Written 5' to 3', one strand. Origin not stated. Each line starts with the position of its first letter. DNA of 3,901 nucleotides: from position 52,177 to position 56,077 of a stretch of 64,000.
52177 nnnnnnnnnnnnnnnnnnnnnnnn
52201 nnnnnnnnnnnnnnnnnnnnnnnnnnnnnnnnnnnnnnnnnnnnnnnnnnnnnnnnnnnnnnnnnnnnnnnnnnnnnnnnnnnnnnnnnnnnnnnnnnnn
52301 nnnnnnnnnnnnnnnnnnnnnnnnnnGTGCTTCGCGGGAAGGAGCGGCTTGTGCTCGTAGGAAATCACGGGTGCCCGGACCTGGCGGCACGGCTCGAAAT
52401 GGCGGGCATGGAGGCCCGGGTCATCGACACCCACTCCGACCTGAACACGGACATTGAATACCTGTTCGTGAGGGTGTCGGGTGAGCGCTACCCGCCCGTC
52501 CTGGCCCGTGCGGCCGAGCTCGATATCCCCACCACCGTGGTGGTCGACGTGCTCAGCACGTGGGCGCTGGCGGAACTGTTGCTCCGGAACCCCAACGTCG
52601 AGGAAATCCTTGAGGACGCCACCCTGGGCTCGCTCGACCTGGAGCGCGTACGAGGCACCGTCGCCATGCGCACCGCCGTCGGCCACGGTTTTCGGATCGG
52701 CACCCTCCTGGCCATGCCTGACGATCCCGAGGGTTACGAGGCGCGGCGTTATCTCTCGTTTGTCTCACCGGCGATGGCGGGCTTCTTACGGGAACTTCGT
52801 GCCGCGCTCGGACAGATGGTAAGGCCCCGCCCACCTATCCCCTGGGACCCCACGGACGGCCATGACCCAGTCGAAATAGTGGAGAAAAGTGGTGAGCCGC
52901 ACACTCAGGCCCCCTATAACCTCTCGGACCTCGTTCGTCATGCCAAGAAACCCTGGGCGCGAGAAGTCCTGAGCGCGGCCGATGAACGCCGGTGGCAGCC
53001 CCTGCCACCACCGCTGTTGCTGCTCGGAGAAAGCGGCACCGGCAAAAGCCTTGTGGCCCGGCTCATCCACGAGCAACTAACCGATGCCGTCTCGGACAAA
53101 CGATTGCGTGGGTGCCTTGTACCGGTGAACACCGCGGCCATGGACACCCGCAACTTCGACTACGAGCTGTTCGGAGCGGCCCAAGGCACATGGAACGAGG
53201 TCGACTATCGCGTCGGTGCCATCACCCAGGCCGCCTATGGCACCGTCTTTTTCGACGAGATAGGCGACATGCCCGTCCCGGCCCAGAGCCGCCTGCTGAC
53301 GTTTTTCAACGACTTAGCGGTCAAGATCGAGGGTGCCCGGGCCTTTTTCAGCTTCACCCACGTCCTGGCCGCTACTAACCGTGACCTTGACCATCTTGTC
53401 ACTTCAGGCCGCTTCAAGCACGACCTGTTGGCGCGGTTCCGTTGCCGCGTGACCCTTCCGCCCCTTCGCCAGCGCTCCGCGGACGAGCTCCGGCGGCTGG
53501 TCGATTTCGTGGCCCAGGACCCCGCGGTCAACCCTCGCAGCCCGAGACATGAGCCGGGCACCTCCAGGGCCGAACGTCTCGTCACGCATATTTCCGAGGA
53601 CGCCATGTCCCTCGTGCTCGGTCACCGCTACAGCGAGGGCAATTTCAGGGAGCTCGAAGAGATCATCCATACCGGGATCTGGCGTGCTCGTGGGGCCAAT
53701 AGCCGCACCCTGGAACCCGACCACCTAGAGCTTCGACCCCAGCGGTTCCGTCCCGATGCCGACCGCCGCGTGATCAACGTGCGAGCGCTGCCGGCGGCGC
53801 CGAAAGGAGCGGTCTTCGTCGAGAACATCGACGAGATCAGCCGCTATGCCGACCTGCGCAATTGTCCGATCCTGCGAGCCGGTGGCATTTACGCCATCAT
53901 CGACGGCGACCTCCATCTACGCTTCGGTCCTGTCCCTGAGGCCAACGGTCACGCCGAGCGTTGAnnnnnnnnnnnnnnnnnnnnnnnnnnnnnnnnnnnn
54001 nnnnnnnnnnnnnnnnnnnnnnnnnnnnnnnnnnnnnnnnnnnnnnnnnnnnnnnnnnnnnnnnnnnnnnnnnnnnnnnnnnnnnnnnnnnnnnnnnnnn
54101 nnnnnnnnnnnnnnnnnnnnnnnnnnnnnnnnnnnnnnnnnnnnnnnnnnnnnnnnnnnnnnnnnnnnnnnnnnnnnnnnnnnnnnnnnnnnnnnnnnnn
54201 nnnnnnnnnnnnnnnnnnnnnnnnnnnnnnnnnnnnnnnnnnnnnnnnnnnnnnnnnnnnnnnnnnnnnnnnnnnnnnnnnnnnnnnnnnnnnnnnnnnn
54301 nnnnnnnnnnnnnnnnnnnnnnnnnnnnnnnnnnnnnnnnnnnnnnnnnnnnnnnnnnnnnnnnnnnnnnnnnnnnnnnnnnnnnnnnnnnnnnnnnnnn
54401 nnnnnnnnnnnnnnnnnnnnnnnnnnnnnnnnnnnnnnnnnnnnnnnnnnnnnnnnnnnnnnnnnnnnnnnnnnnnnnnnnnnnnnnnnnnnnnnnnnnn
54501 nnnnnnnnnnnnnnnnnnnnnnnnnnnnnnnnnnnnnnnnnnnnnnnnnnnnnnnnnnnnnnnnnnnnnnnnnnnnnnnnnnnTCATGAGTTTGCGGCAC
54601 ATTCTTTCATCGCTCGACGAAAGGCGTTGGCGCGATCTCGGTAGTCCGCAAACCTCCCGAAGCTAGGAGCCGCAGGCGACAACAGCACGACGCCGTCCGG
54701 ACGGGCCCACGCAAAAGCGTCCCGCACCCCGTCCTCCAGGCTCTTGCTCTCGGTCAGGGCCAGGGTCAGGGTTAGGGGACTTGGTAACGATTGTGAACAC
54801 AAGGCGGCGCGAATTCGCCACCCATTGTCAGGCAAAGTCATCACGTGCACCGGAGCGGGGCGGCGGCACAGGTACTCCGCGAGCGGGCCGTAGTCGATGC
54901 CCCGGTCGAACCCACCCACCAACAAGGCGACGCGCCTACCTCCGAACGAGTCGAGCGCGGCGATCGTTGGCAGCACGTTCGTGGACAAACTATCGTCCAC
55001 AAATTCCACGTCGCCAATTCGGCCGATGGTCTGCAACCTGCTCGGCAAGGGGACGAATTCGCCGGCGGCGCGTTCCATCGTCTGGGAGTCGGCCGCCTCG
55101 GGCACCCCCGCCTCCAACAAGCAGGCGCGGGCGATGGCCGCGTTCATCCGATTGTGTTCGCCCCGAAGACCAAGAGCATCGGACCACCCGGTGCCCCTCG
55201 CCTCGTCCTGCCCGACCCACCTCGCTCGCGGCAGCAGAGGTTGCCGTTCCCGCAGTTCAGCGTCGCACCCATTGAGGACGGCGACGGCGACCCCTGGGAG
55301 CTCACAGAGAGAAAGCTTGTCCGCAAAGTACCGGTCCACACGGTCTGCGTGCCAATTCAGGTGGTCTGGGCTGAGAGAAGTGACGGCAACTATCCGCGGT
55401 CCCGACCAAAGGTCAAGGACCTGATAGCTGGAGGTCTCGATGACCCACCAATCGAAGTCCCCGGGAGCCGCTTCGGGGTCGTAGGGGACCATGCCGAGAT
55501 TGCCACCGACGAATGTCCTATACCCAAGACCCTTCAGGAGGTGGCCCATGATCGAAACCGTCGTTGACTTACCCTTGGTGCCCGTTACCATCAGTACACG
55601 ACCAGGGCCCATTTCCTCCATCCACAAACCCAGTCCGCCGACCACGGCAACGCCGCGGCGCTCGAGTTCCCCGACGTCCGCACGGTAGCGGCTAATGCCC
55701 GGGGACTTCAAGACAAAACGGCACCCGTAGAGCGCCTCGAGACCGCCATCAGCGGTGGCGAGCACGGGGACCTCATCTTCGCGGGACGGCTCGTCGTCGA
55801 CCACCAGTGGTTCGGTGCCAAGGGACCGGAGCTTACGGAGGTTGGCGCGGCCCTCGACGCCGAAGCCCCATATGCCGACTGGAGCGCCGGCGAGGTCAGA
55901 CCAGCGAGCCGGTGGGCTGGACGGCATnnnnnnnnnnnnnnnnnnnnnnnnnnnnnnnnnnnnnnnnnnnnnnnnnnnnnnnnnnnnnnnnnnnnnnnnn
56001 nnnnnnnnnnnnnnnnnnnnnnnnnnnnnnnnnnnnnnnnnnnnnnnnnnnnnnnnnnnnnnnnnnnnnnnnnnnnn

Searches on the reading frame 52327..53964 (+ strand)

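Call 4: search_protein_families(library=pfam, proteins=[window:52327-53964:+], max_evalue=0.01)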
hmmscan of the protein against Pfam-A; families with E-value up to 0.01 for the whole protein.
window:52327-53964:+ (545 aa): 8 families
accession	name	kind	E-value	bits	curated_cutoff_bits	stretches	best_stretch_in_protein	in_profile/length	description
PF00158.32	Sigma54_activat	-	5.5e-29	101.4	20.2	1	226-372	21-163/168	Sigma-54 interaction domain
PF14532.12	Sigma54_activ_2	-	1.8e-08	35.2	25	1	229-380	23-138/138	Sigma-54 interaction domain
PF13191.12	AAA_16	-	0.0001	23.3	32.6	1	223-265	20-64/167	AAA ATPase domain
PF01078.27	Mg_chelatase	-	0.00052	19.9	20.3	1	230-343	25-146/207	Magnesium chelatase, subunit ChlI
PF00004.35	AAA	-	0.00054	20.9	21.2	1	230-365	1-125/131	ATPase family associated with various cellular activities (AAA)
PF13401.12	AAA_22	-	0.0016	19.2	27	1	230-283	8-56/130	AAA domain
PF07728.20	AAA_5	-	0.0026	18.2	22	0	229-260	1-25/139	AAA domain (dynein-related subfamily)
PF25601.1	AAA_lid_14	-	0.0053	17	27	0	416-470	23-73/87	AAA+ ATPase lid domain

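Call 5: search_protein_families(library=ncbifam, proteins=[window:52327-53964:+], max_evalue=0.01)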
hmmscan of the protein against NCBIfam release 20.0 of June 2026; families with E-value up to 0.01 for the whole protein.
window:52327-53964:+ (545 aa): 27 families (the best 25 are shown)
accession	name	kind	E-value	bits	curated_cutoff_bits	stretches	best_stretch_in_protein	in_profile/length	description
NF038308.1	RNA_repair_RtcR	equivalog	7.8e-38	130.6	650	1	229-456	206-424/530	RNA repair transcriptional activator RtcR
NF041552.1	TF_PrdR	equivalog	8.2e-32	110.3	795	1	230-448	293-494/577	sigma-54 dependent transcriptional regulator PrdR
NF003451.0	PRK05022.1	equivalog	1.2e-31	110.1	476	1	230-475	216-447/512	nitric oxide reductase transcriptional regulator NorR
TIGR01818.1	ntrC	equivalog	1.5e-31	109.7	558.6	1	231-395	161-322/463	nitrogen regulation protein NR(I)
TIGR02915.1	PEP_resp_reg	equivalog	8.2e-31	107.3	502.6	1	231-472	166-387/445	PEP-CTERM-box response regulator transcription factor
TIGR02329.1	propionate_PrpR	equivalog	9.6e-31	107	499.2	1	228-449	236-445/526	propionate catabolism operon regulatory protein PrpR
NF011953.0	PRK15424.1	equivalog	2.1e-29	102.5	703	1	230-448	245-459/538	propionate catabolism operon regulatory protein PrpR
NF051870.1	NAssimRespRegNtrX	equivalog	3e-29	102.2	600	1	230-471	165-385/452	nitrogen assimilation response regulator NtrX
TIGR02974.1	phageshock_pspF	equivalog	2e-28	99.6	443.55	1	224-457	19-236/336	phage shock protein operon transcriptional activator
NF050807.1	TransRegFlbDCaul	equivalog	2.3e-28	99.2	750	1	230-458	144-355/454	sigma-54-dependent transcriptional regulator FlbD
TIGR01817.1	nifA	equivalog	2.7e-28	99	528.85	1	230-448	222-422/534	nif-specific transcriptional activator NifA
NF008469.0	PRK11361.1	equivalog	3.1e-28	98.7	714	1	231-451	170-373/461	acetoacetate metabolism transcriptional regulator AtoC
NF008176.1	PRK10923.1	equivalog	2.7e-25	88.9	620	1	231-397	165-327/469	nitrogen regulation protein NR(I)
NF008622.0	PRK11608.1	equivalog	9.3e-25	87.3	529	1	224-462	26-247/329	phage shock protein operon transcriptional activator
NF011958.0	PRK15429.1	equivalog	9.9e-25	87.2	830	1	230-465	405-623/692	formate hydrogenlyase transcriptional activator FlhA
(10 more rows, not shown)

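Call 7: search_protein_families(library=padloc, proteins=[window:52327-53964:+], max_evalue=0.01)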
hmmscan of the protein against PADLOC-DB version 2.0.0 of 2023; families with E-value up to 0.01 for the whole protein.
window:52327-53964:+ (545 aa): 4 families
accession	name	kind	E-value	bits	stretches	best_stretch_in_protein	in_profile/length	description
PDLC01995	RtcR_PspF2--CARF_AAA_HTH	-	3.7e-37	126.6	1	229-449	192-396/481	-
PDLC01993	RtcR--CARF_AAA_HTH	-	6.4e-25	85.6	1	229-386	206-363/523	-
PDLC01994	RtcR_PspF1--CARF_AAA_HTH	-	1.2e-24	85.2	1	210-449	166-383/468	-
PDLC04606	PDC-M37B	-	0.0058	13.9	1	230-253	177-200/390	-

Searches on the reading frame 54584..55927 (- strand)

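Call 101: search_protein_families(library=pfam, proteins=[window:54584-55927:-], max_evalue=0.01)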
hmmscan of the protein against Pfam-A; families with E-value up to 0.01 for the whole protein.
window:54584-55927:- (447 aa): 2 families
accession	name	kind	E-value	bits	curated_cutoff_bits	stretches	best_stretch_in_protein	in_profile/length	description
PF08245.18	Mur_ligase_M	-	7.2e-12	46.1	24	1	114-225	1-131/200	Mur ligase middle domain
PF02875.26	Mur_ligase_C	-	5.6e-06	27.6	28.4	1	297-419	2-126/127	Mur ligase, glutamate ligase domain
